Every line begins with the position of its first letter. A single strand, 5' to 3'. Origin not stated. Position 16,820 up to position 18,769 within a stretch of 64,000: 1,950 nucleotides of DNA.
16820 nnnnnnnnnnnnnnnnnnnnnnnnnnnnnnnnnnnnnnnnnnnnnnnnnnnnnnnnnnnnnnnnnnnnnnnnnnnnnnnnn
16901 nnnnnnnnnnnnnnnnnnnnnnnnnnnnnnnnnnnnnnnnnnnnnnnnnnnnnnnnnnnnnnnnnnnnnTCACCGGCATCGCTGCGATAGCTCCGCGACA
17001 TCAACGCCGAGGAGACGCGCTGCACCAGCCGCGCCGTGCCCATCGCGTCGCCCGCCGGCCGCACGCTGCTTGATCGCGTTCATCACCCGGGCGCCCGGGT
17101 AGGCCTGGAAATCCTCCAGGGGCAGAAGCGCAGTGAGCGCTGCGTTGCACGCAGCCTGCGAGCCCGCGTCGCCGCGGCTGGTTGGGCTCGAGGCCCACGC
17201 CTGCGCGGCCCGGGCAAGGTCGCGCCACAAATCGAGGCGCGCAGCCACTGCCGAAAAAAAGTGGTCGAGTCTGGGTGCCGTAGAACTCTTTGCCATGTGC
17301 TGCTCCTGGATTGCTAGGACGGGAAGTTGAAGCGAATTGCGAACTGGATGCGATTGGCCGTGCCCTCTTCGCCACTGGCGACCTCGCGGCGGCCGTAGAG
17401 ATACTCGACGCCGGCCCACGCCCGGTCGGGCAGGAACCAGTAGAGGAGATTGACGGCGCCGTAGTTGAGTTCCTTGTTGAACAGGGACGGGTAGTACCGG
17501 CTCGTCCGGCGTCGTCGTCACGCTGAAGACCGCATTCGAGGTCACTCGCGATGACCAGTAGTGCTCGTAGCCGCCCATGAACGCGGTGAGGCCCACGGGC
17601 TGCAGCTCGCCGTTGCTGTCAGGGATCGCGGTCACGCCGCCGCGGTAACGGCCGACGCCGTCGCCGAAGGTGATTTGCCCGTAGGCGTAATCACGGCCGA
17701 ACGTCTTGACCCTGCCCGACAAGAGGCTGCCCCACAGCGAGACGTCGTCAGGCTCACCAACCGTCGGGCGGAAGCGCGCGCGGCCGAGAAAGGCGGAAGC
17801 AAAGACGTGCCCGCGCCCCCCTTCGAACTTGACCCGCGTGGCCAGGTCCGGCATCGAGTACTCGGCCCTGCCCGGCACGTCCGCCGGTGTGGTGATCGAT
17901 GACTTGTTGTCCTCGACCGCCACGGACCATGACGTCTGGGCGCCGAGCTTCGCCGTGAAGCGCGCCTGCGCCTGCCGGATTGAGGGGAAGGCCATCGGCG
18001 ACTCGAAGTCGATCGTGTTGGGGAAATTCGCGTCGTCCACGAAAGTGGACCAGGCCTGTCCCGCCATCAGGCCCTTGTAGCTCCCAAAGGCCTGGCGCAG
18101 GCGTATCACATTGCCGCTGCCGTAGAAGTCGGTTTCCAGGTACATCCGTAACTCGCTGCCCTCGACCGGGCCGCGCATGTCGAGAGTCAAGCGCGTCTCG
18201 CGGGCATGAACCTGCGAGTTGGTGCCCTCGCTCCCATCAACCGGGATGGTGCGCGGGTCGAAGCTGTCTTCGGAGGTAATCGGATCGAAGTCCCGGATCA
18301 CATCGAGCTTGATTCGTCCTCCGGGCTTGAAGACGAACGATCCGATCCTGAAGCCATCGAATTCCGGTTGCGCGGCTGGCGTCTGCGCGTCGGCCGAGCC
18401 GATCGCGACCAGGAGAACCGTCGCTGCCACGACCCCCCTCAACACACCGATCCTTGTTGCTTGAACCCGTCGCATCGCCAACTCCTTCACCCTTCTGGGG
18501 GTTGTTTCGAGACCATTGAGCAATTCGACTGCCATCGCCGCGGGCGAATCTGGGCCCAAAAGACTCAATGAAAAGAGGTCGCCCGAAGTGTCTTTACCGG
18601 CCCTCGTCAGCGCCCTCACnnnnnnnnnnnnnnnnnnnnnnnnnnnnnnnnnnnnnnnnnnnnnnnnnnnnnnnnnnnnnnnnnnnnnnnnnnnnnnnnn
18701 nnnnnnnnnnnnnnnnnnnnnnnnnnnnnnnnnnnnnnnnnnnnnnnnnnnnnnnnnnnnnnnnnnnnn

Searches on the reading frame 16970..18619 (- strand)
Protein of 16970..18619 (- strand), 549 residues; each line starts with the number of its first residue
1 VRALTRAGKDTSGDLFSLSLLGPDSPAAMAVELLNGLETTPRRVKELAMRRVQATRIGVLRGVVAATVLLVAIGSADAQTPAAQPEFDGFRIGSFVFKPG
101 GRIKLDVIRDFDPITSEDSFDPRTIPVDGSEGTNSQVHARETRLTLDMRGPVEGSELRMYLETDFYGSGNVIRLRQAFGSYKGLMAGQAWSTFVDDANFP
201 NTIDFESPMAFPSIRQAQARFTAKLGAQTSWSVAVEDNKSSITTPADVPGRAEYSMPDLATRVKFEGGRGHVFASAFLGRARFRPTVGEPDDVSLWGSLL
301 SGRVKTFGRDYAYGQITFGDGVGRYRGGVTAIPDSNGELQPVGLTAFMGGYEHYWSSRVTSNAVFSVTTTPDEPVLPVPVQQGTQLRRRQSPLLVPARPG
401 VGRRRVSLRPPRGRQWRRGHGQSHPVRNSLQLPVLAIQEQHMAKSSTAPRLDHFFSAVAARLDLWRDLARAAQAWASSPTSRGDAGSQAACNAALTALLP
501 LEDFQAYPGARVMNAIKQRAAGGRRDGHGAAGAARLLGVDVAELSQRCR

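Call 83: search_protein_families(library=pfam, proteins=[window:16970-18619:-], max_evalue=0.00001)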
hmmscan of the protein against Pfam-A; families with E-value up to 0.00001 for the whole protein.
window:16970-18619:- (549 aa): 1 family
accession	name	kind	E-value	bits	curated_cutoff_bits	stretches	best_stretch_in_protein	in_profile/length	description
PF19577.5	DcaP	-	2e-10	40.7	27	1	100-240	72-219/410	DcaP outer membrane protein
